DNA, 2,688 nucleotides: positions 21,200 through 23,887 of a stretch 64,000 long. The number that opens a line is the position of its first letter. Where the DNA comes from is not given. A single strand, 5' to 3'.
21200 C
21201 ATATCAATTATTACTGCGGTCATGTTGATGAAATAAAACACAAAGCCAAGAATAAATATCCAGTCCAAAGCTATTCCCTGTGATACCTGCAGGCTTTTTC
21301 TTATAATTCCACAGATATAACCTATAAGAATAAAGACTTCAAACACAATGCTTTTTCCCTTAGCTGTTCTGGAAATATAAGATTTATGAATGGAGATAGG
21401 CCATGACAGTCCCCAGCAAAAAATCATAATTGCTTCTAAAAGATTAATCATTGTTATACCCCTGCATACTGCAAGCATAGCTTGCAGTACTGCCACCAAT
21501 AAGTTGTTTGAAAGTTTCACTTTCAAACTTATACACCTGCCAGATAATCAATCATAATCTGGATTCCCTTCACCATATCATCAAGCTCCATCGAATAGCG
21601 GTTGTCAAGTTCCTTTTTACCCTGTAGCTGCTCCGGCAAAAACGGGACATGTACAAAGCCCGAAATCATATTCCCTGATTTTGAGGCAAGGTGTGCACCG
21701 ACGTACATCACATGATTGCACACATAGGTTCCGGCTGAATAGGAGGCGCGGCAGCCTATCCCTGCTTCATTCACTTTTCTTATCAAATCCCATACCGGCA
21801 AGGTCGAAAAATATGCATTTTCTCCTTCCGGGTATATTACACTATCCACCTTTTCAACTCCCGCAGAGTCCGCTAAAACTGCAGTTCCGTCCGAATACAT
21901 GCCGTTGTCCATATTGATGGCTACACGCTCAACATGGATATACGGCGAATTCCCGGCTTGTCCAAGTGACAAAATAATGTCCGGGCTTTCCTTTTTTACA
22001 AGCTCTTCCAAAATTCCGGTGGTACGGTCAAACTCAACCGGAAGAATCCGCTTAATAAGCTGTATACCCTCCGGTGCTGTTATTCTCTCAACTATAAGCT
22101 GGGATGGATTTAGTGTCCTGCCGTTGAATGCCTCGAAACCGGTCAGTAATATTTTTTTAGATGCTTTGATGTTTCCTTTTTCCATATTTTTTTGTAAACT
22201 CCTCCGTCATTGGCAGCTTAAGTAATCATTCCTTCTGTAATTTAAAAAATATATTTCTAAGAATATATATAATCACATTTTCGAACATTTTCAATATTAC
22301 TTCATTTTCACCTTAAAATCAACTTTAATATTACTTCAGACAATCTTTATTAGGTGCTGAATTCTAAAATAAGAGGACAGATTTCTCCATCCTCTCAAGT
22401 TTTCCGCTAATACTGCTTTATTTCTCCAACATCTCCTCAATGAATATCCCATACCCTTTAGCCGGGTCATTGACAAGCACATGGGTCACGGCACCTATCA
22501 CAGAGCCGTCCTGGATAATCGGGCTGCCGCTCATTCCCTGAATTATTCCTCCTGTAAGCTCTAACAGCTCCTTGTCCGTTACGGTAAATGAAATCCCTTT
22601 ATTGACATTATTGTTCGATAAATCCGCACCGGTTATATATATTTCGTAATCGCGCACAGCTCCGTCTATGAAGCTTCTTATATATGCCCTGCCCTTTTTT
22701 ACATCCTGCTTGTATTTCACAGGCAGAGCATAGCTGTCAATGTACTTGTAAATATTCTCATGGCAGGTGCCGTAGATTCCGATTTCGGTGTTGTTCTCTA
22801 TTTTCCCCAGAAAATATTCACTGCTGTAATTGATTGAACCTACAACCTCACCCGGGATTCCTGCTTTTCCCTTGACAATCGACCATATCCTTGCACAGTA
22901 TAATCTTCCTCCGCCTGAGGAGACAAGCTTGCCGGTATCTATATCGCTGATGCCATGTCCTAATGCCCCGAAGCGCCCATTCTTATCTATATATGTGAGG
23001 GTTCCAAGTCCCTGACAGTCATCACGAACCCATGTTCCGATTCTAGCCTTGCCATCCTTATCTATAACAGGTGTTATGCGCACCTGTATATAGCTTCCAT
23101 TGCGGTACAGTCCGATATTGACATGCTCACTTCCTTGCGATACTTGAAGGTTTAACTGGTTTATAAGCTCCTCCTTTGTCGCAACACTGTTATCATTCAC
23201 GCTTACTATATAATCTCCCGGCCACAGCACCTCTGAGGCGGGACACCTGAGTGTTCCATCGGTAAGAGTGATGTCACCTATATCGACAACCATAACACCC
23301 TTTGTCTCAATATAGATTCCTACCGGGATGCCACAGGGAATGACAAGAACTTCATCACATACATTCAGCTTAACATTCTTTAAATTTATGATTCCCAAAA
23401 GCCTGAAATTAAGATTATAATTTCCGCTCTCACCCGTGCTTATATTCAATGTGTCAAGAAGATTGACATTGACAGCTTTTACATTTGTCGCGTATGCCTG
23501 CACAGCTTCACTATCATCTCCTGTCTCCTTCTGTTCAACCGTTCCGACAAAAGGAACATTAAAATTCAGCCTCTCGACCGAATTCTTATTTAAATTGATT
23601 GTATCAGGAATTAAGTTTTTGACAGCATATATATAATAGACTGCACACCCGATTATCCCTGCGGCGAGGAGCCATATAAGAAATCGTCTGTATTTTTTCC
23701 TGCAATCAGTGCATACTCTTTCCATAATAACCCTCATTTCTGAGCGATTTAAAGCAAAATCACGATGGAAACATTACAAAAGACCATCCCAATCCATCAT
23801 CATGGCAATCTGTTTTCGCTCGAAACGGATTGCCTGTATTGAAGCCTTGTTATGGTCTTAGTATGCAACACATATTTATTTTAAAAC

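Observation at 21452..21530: A 77-nt structured element, with a perfect 21-nt palindrome, occurs twice as the entire intergenic/leader region of unrelated genes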

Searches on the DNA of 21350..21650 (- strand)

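Call 6: search_rna_families(source=window, start=21350, end=21650, threshold=evalue, max_evalue=10)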
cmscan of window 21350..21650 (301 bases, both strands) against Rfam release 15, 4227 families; matches with E-value up to 10: 2.
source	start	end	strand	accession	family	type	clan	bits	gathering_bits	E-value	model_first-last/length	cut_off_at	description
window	21417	21561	-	RF02452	ncr1575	Gene; sRNA;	-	16.5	60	5.9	1-212/212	no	Bacillus sRNA ncr1575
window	21360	21464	-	RF01951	SOX2OT_exon1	Gene; lncRNA;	-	9.5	65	4.4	129-230/230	no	SOX2 overlapping transcript exon 1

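Call 30: build_rna_model(alignment_id=A3, structure=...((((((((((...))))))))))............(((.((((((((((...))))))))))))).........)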
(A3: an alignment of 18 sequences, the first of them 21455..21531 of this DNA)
Model R1 built from alignment A3 (18 sequences, 77 columns); structure: as given.
model positions 77; base pairs 23; branch points 1; effective number of sequences 1.48; information 0.735 bits per position. Calibrated on 0.2 Mb of random sequence (short: E-values are rough).
structure used (alignment columns):
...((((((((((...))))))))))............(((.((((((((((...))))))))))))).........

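Call 31: search_with_rna_model(model_id=R1, sources=[window, L002, L003, L005, L007, L009, L011, L016, L017, L020, L021, L024, L028, L029, L030, L036, L037, L038, L040, L041, L042, L045, L049, L052, L054, L055, L060, L061, L065, L067, L072, L074, L076, L078, L079, L080, L081, L084, L085, L091, L092, L094, L098, L102, L104, L115, L116, L118], max_evalue=1, make_alignment=true)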
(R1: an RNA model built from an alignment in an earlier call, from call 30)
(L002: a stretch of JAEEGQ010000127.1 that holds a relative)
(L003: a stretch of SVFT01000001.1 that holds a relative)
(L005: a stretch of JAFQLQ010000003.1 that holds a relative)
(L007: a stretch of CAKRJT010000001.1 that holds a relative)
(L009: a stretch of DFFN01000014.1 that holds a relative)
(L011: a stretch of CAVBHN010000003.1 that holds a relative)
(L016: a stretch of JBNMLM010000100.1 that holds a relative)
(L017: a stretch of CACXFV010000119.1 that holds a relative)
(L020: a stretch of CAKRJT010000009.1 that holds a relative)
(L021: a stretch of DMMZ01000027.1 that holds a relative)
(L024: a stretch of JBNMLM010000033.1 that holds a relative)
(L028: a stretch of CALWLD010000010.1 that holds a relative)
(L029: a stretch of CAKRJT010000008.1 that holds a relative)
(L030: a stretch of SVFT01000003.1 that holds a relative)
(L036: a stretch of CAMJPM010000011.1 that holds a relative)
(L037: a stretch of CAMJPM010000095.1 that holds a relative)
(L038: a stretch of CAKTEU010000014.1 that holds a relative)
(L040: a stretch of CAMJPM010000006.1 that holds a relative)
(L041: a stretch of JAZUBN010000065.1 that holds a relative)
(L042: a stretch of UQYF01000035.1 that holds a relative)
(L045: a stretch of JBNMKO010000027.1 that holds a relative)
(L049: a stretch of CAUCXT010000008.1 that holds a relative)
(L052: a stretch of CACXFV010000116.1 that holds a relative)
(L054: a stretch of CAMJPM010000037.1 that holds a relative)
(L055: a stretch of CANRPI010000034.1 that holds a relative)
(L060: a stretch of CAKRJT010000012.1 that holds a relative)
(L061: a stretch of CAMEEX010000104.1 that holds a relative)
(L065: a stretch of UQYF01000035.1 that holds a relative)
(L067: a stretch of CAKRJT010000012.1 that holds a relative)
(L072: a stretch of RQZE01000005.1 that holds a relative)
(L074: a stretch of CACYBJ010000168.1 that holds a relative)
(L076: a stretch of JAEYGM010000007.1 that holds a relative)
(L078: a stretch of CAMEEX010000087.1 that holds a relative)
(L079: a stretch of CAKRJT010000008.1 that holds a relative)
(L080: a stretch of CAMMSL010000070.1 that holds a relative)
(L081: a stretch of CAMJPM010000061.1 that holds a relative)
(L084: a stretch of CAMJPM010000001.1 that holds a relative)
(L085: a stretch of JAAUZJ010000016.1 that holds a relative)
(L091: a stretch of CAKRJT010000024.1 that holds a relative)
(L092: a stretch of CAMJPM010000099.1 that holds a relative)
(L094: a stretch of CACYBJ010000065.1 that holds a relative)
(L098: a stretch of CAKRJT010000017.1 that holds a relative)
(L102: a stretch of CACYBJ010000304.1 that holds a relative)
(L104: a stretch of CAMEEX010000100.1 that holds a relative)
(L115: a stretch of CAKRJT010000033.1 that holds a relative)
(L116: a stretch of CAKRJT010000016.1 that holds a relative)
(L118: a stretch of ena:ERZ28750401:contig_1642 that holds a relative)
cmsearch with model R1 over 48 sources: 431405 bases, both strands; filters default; matches with E-value up to 1: 116.
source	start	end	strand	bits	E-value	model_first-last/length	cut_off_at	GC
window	21455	21531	-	107.5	3.6e-21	1-77/77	no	0.39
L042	6756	6832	-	107.5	3.6e-21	1-77/77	no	0.39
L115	1004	1080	-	107.5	3.6e-21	1-77/77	no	0.39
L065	6180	6256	-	107.2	4.1e-21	1-77/77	no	0.39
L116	1357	1433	-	107.2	4.1e-21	1-77/77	no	0.39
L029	6221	6297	-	107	4.7e-21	1-77/77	no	0.38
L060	3085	3161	-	107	4.7e-21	1-77/77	no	0.38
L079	7248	7324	-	106.7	5.4e-21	1-77/77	no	0.38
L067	3594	3670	-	106.5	6e-21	1-77/77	no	0.36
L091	4763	4839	+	105.9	8.3e-21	1-77/77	no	0.4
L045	4905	4981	+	104.9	1.4e-20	1-77/77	no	0.38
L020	6172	6248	-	103.5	2.8e-20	1-77/77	no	0.36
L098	4630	4706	-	102.9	3.9e-20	1-77/77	no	0.4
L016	3941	4017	-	100.2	1.5e-19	1-77/77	no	0.34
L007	7800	7876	-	100.1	1.7e-19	1-77/77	no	0.36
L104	2979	3055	+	99.5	2.2e-19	1-77/77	no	0.44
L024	2957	3033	+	99.5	2.3e-19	1-77/77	no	0.35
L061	4918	4994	+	98.2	4.5e-19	1-77/77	no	0.39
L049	3112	3188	+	95.7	1.6e-18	1-77/77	no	0.35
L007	2522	2598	-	95.6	1.7e-18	1-77/77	no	0.39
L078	4154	4230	-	80.6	4e-15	1-77/77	no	0.43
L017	1383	1477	-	56.8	8.9e-10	1-77/77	no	0.36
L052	62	156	+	47.6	1.1e-07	1-77/77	no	0.38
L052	6703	6778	+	41.4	2.6e-06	1-77/77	no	0.34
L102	423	510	-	39.5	7e-06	1-77/77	no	0.49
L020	6145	6218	+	38.3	1.3e-05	1-77/77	no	0.38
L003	7671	7750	+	37.1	2.4e-05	1-77/77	no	0.4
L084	4266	4351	-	36.5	3.3e-05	1-77/77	no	0.48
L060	3133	3206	+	35.5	5.6e-05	1-77/77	no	0.39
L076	6205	6263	+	35.4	5.9e-05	1-77/77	no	0.29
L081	4423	4509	+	35.3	6.3e-05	1-77/77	no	0.48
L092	6197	6283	+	35.1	6.7e-05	1-77/77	no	0.47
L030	4852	4930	-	34.7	8.3e-05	1-77/77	no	0.42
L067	3642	3715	+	34.7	8.6e-05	1-77/77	no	0.42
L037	7052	7137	-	34.6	9e-05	1-77/77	no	0.5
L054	4370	4455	-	34.6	9.1e-05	1-77/77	no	0.5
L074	2302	2385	+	34.5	9.3e-05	1-77/77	no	0.52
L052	28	90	-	34.1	0.00012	1-77/77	no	0.41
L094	1476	1564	+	34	0.00012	1-77/77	no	0.51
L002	1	38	-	33.7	0.00014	1-38/77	3'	0.34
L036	1652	1765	+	30.7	0.00066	1-77/77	no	0.47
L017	1449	1502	+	30.7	0.00068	1-77/77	no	0.44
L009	7971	8000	+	30.4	0.00078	1-30/77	3'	0.27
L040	2929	3014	+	29.1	0.0016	1-77/77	no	0.52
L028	1698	1749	+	28.6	0.002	1-77/77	no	0.19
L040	6907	6992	+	28.4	0.0022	1-77/77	no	0.51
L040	6856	6935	-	27.4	0.0037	1-77/77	no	0.39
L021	7186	7239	-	27.3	0.0039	1-77/77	no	0.24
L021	7211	7267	+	27.1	0.0043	1-77/77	no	0.3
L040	2908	2957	-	26.9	0.0049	1-77/77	no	0.38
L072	144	196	-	26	0.0075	1-77/77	no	0.38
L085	3959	3998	+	25.9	0.0081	1-77/77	no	0.4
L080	4856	4928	+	25.7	0.0088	1-77/77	no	0.26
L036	1637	1680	-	25.1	0.012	1-77/77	no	0.3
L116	1405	1458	+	25.1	0.012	1-77/77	no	0.28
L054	4427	4494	+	25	0.013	1-77/77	no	0.29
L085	3945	3987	-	25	0.013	1-77/77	no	0.37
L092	6165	6225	-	24.7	0.015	1-77/77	no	0.33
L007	2570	2626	+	24.7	0.015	1-77/77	no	0.35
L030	4902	4970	+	24.6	0.016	1-77/77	no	0.33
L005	1431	1509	+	24.4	0.017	1-77/77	no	0.3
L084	4323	4376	+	23.8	0.024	1-77/77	no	0.22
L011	2026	2095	-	22.7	0.042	1-77/77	no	0.37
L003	7645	7699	-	22.6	0.045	1-77/77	no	0.4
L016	3952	3975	+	22.2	0.054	42-65/77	no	0.42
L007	7811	7834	+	22.1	0.057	42-65/77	no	0.42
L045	4947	4970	-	22.1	0.057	42-65/77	no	0.42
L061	4960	4983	-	22.1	0.057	42-65/77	no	0.42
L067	3605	3628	+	22.1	0.057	42-65/77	no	0.42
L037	7109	7147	+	22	0.059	1-77/77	no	0.26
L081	4377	4451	-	21.6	0.074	1-77/77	no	0.31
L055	2653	2702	+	21.5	0.078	1-77/77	no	0.26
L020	6108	6131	+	21.5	0.08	42-65/77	no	0.46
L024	2999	3022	-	21.2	0.09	42-65/77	no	0.42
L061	4887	4946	-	21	0.1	1-77/77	no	0.28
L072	168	228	+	21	0.1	1-77/77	no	0.36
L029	6232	6255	+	20.3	0.14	42-65/77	no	0.42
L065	6191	6214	+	20.3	0.14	42-65/77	no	0.42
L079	7259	7282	+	20.3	0.14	42-65/77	no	0.42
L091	4805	4828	-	20.3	0.14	42-65/77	no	0.42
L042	6767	6790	+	20.3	0.14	42-65/77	no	0.42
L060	3096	3119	+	20.3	0.14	42-65/77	no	0.42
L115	1015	1038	+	20.3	0.14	42-65/77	no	0.42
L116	1368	1391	+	20.3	0.14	42-65/77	no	0.42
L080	4755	4884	-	19.4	0.24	1-77/77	no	0.43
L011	2067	2111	+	19.3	0.24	1-77/77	no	0.27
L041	4508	4530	-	19.3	0.25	4-26/77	no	0.3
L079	7296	7349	+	19.2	0.26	1-77/77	no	0.33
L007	2533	2556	+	19.2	0.26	42-65/77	no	0.46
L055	2645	2681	-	19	0.28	1-77/77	no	0.14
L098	4678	4733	+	19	0.28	1-77/77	no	0.34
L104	3021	3044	-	18.9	0.31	42-65/77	no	0.54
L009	7943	7999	-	18.6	0.36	1-77/77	no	0.35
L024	2940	2985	-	18.5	0.36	1-77/77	no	0.26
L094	1430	1504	-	18.5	0.37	1-77/77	no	0.43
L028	1701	1723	-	18.5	0.38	4-26/77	no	0.17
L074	2285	2330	-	18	0.47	1-77/77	no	0.37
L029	6269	6339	+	18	0.48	1-77/77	no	0.24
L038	6855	6875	+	17.7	0.55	5-25/77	no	0.24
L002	13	35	+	17.5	0.62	4-26/77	no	0.26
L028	1614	1669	+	17.4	0.65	1-77/77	no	0.25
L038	6855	6875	-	17.4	0.66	5-25/77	no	0.24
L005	1410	1459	-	17.3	0.69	1-77/77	no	0.36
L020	6223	6245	+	17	0.79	4-26/77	no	0.3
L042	6807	6829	+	17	0.79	4-26/77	no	0.3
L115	1055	1077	+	17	0.79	4-26/77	no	0.3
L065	6231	6253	+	17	0.79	4-26/77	no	0.3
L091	4766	4788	-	17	0.79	4-26/77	no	0.3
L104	2982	3004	-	17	0.79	4-26/77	no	0.3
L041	4505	4543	+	17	0.82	1-77/77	no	0.44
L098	4641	4664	+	16.7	0.96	42-65/77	no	0.46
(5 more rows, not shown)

Alignment A4: 116 matches aligned to the model, 164 columns, each read 5' to 3' on its own strand. Consensus structure (alignment columns), stored with it:
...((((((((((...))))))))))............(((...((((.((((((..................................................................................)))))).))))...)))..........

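Call 84: search_dna_similar(query=window:21452-21531:-, collection=plasmids, mode=distant, max_evalue=0.001, max_rows=15)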
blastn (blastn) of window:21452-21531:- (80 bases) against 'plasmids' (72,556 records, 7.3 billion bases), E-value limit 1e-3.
No match.

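Call 85: search_dna_similar(query=window:21452-21531:-, collection=phages, mode=distant, max_evalue=0.001, max_rows=15)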
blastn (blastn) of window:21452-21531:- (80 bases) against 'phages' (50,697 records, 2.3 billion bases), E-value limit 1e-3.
Records with a match: 2; places in all: 3; records where one place covers at least 80% of the query: 2.
Best place of each record, by identity: 90-95% 1; 80-90% 1.
By first word of the organism name: Bacteriophage 2.
By host as written in the record: - 2.
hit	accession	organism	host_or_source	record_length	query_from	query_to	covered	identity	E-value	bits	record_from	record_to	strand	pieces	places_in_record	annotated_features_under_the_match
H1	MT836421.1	Bacteriophage sp.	human fecal samples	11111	2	78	96%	93.5%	1e-23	113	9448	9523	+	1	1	record has no annotation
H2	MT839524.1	Bacteriophage sp.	human fecal samples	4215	1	78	98%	88.5%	8e-19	98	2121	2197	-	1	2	record has no annotation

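Call 86: get_annotated_region(hit=H1, flank=10000)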
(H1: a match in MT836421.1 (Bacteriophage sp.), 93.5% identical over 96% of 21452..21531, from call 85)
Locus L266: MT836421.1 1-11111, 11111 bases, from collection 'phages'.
description: UNVERIFIED: Bacteriophage sp. clone scaffold_2151 genomic sequence.
organism: Bacteriophage sp. (NCBI taxid 38018)
taxonomy: Viruses
host: -; source: human fecal samples; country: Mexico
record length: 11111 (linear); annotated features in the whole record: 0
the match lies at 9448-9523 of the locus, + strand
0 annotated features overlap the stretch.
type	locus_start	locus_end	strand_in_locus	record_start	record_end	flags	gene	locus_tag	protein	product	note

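Call 87: get_annotated_region(hit=H2, flank=5000)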
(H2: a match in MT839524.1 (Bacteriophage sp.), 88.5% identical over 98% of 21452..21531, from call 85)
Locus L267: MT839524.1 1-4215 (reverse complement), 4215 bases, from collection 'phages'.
description: UNVERIFIED: Bacteriophage sp. clone scaffold_10957 genomic sequence.
organism: Bacteriophage sp. (NCBI taxid 38018)
taxonomy: Viruses
host: -; source: human fecal samples; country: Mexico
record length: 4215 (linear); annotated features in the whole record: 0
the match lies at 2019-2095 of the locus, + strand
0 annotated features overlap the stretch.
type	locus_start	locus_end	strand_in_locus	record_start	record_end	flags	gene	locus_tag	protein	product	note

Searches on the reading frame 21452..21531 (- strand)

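Call 91: search_protein_families(library=pfam, proteins=[L266:1099-2661:-, L266:2771-4774:-, L266:4791-5537:-, L266:6971-8371:+, L266:8406-9074:+, L266:9530-10198:+, L266:10201-10620:+])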
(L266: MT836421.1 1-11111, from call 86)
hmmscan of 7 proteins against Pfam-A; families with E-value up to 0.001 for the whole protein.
L266:1099-2661:- (521 aa): 1 family
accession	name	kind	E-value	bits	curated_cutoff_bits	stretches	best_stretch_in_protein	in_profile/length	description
PF02518.31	HATPase_c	-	1.4e-08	35.6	26.4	1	419-510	5-110/111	Histidine kinase-, DNA gyrase B-, and HSP90-like ATPase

L266:2771-4774:- (668 aa): 1 family
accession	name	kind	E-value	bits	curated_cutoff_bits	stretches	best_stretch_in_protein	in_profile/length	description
PF02687.27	FtsX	-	6.3e-14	52.5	25.5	2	59-172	1-107/120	FtsX-like permease C-terminal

L266:4791-5537:- (249 aa): 5 families
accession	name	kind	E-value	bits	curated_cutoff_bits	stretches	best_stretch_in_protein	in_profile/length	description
PF00005.33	ABC_tran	-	1.3e-33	117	25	1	22-170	1-136/137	ABC transporter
PF13304.12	AAA_21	-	8e-06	26.6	27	0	34-107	1-78/304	AAA domain, putative AbiEii toxin, Type IV TA system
PF02463.25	SMC_N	-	2.7e-05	24.1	40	0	138-212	132-208/220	RecF/RecN/SMC N terminal domain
PF13555.12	AAA_29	-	0.00028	21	27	1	24-60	14-50/61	P-loop containing region of AAA domain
PF13401.12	AAA_22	-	0.00055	20.7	27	0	33-84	6-53/130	AAA domain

L266:6971-8371:+ (467 aa): 3 families
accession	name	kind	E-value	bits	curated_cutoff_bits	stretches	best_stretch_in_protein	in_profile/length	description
PF14501.12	HATPase_c_5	-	1.8e-23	82.8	22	1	351-462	1-102/102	GHKL domain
PF14689.11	SPOB_a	-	7.3e-08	32.4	28.1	1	257-314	3-60/62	Sensor_kinase_SpoOB-type, alpha-helical domain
PF02518.31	HATPase_c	-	0.00034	21.5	26.4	1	358-448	8-93/111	Histidine kinase-, DNA gyrase B-, and HSP90-like ATPase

L266:8406-9074:+ (223 aa): 0 families

L266:9530-10198:+ (223 aa): 0 families

L266:10201-10620:+ (140 aa): 0 families

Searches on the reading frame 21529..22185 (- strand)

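Call 9: search_protein_families(library=pfam, proteins=[window:21529-22185:-])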
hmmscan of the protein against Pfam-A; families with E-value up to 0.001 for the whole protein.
window:21529-22185:- (218 aa): 1 family
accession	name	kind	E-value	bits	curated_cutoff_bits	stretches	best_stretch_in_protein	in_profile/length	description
PF01470.22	Peptidase_C15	-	1.3e-50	172.7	22.7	1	10-213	1-199/204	Pyroglutamyl peptidase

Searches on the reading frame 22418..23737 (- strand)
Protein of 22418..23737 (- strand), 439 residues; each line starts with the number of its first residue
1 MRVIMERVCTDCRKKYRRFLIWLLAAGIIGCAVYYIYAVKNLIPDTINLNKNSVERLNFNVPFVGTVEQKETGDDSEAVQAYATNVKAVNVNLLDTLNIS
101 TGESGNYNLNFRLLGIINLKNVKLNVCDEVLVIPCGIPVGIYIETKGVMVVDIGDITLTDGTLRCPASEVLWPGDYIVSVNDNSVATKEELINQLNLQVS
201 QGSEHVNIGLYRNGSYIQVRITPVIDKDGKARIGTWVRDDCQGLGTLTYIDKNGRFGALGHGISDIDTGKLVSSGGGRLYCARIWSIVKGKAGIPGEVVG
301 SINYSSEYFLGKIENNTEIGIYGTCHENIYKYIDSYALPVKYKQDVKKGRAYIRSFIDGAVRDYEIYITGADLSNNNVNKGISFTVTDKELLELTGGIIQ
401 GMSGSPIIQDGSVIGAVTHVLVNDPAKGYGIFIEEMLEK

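Call 9: search_protein_families(library=pfam, proteins=[window:22418-23737:-])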
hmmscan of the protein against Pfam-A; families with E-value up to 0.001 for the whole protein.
window:22418-23737:- (439 aa): 2 families
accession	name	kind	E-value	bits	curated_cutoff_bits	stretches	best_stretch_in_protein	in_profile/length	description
PF05580.18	Peptidase_S55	-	1.3e-78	264.3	25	1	230-437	2-210/210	SpoIVB peptidase S55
PF13180.12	PDZ_2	-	2.7e-05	24.8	27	1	166-221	24-78/80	PDZ domain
